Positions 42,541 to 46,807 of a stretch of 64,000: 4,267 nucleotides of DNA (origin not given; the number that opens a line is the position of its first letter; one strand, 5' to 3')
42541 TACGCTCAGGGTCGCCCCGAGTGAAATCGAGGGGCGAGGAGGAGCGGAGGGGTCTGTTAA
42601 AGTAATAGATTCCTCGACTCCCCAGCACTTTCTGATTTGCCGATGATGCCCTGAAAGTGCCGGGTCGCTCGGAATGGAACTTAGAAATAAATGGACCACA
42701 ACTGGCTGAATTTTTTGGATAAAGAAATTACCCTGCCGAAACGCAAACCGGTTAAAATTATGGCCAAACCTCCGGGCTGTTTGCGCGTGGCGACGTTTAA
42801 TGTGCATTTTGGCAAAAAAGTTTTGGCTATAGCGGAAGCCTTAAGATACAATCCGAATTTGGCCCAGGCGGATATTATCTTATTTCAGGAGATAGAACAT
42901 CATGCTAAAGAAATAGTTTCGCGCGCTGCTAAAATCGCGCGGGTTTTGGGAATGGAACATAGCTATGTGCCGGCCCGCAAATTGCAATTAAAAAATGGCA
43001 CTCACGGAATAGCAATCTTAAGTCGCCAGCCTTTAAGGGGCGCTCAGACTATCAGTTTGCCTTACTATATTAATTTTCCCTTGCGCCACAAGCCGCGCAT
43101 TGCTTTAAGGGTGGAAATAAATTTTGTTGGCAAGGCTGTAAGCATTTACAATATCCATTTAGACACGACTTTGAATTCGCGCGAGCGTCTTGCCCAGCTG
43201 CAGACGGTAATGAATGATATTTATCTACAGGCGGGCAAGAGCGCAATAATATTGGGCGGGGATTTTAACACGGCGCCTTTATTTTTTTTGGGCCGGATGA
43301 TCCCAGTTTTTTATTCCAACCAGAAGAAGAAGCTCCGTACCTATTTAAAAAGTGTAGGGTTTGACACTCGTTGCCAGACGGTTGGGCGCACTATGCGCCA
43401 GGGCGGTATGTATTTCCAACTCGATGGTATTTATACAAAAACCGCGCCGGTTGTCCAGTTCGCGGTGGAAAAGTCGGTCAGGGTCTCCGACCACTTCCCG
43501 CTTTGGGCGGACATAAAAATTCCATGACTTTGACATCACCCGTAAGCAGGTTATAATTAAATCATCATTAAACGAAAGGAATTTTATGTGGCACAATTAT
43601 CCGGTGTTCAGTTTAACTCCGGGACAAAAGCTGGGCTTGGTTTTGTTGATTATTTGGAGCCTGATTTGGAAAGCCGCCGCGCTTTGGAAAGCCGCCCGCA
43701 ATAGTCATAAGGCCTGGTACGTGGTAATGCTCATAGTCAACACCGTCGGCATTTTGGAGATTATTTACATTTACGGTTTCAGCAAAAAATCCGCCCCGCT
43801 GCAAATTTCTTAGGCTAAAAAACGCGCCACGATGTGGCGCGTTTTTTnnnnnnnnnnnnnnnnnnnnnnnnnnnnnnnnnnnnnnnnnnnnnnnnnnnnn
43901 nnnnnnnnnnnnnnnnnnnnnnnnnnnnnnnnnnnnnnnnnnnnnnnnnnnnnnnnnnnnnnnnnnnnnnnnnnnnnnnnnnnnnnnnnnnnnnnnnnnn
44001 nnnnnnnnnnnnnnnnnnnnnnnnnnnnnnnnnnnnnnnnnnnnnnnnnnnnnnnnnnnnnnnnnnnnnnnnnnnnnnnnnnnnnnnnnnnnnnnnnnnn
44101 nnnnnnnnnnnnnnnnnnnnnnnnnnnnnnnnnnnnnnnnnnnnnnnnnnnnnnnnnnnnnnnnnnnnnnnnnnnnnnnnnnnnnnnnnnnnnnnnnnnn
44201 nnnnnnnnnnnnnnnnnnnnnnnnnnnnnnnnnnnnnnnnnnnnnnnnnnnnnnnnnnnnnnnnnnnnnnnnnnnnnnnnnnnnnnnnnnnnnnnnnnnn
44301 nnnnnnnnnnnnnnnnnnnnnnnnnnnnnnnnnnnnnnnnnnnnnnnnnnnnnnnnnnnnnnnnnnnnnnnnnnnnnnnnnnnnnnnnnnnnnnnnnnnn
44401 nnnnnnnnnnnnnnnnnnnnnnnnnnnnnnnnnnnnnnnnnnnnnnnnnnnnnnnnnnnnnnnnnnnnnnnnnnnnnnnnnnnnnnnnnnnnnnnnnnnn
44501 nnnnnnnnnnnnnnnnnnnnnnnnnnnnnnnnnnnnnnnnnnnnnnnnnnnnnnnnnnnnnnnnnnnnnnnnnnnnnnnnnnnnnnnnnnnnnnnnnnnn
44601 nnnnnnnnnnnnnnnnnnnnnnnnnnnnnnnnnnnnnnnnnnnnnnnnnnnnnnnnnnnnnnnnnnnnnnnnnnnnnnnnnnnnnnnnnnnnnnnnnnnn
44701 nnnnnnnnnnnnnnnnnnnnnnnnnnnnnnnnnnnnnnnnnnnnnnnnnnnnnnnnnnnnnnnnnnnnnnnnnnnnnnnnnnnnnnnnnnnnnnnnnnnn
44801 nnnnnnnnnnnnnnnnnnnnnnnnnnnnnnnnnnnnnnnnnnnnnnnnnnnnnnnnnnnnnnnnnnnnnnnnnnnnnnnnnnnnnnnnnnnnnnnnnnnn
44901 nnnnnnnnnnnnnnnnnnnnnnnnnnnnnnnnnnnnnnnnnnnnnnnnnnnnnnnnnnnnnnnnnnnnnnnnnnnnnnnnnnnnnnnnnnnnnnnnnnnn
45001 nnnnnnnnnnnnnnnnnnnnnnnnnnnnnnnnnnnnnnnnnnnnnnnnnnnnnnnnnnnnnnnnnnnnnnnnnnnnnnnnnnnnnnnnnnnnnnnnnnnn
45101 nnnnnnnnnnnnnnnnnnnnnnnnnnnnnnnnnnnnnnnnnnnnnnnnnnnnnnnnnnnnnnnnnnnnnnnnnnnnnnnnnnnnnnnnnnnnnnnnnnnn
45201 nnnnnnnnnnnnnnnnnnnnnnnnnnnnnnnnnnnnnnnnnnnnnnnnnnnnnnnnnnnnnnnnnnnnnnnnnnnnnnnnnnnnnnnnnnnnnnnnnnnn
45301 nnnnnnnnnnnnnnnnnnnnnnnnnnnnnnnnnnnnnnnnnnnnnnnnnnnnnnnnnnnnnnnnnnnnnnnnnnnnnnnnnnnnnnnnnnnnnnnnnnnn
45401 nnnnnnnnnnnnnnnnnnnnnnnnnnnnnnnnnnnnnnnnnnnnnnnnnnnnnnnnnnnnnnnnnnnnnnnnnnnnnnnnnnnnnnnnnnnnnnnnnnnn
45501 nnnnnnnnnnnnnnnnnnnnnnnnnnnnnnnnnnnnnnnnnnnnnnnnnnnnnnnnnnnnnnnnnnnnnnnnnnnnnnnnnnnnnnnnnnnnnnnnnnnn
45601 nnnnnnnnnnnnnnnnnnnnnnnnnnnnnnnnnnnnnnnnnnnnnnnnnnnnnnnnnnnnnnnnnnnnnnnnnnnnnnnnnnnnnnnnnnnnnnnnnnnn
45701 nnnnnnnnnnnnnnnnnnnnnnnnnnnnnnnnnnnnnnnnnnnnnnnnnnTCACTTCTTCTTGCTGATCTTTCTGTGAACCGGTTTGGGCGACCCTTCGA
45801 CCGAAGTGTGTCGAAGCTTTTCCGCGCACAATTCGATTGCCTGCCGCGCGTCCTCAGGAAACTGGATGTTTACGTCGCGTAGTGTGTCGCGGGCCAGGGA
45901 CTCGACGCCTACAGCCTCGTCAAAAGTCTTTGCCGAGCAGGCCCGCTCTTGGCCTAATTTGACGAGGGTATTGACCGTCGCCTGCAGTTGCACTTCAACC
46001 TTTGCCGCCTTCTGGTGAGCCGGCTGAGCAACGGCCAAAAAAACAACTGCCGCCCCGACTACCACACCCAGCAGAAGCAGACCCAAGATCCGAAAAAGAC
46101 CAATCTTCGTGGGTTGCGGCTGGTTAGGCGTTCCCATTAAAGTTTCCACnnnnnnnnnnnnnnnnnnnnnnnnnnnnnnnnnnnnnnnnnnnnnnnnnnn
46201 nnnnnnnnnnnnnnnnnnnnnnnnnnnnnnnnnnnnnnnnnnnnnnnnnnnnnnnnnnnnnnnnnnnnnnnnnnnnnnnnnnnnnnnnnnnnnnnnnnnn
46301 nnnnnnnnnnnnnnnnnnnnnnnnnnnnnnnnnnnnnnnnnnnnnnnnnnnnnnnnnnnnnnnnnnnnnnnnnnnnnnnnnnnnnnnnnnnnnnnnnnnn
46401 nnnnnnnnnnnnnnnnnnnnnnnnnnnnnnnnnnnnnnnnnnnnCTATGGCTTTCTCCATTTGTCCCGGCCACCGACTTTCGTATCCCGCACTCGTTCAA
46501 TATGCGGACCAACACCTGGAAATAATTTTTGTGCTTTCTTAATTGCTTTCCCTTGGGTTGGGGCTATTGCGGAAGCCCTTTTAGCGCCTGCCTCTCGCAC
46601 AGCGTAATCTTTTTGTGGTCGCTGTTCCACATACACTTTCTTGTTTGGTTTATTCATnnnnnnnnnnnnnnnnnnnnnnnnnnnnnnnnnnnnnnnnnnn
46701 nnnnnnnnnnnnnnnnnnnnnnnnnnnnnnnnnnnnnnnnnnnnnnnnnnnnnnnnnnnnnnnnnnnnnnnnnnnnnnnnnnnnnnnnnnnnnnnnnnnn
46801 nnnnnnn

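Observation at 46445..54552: Defence island: type III RM with inverted res to mod order, convergent XRE-ImmA module, and divergent unknown 368-aa plus 70-aa gene pair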

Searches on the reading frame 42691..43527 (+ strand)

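Call 56: search_protein_families(library=pfam, proteins=[window:42691-43527:+], max_evalue=0.001)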
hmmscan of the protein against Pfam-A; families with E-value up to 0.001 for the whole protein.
window:42691-43527:+ (278 aa): 1 family
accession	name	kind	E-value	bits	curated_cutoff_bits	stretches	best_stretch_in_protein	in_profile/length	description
PF03372.29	Exo_endo_phos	-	1.2e-14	55.1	24.5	1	34-268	1-225/225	Endonuclease/Exonuclease/phosphatase family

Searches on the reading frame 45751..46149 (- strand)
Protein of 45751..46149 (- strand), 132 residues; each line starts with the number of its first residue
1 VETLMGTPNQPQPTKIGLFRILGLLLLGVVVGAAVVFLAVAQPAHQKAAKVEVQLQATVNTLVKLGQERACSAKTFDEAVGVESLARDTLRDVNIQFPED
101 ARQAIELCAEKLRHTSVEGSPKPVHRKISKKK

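Call 56: search_protein_families(library=pfam, proteins=[window:45751-46149:-], max_evalue=0.001)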
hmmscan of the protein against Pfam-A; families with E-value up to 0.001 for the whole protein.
window:45751-46149:- (132 aa): 1 family
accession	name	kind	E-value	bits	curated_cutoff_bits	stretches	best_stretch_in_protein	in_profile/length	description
PF04612.17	T2SSM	-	0.0005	20.7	27.8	1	24-68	19-63/160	Type II secretion system (T2SS), protein M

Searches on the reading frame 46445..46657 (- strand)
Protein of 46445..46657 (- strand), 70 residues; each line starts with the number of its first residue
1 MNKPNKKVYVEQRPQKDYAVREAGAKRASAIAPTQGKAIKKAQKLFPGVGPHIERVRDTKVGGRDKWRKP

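Call 3: search_protein_families(library=pfam, proteins=[window:46445-46657:-], max_evalue=0.1)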
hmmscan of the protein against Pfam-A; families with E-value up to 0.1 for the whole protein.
window:46445-46657:- (70 aa): 1 family
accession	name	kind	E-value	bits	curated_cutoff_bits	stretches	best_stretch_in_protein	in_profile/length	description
PF09954.14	DUF2188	-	3.6e-06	27.5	22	1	10-45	3-38/62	Uncharacterized protein conserved in bacteria (DUF2188)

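Call 4: search_protein_families(library=padloc, proteins=[window:46445-46657:-], max_evalue=0.1)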
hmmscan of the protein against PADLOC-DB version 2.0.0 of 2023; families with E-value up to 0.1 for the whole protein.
window:46445-46657:- (70 aa): 2 families
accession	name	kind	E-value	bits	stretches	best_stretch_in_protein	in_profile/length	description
PDLC04941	PDC-S16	-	5.1e-07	28.4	1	1-44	1-42/75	-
PDLC04942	PDC-S16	-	2e-06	26.4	1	3-44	3-42/75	-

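Call 5: search_protein_families(library=ncbifam, proteins=[window:46445-46657:-], max_evalue=0.1)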
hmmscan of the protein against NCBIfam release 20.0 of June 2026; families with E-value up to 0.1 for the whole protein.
window:46445-46657:- (70 aa): 0 families

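Call 7: search_protein_families(library=phrogs, proteins=[window:46445-46657:-], max_evalue=0.1)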
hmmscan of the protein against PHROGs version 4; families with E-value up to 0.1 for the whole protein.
window:46445-46657:- (70 aa): 1 family
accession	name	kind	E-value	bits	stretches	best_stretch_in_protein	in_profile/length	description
phrog_3220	-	unknown function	0.00083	20.6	1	8-45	5-42/74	-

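Call 112: list_cluster_members(proteins=[P0001, P0161, window:46445-46657:-, window:48564-49040:+, window:48243-48563:+])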
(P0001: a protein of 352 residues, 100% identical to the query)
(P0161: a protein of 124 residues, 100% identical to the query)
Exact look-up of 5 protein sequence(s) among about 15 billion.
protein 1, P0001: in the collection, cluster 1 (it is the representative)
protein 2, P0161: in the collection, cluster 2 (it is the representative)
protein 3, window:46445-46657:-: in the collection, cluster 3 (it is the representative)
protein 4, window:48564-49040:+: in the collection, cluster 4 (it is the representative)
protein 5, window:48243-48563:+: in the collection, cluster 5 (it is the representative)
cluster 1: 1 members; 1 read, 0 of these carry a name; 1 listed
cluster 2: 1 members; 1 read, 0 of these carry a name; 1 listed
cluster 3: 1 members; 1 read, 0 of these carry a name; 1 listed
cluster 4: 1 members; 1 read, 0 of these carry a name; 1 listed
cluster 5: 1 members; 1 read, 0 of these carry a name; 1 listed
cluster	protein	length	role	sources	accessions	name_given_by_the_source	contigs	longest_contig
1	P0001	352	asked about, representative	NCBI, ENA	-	-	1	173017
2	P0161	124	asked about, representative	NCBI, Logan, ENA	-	-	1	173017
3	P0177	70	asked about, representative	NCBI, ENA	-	-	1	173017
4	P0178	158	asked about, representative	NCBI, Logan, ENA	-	-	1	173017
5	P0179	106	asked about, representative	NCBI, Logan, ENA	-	-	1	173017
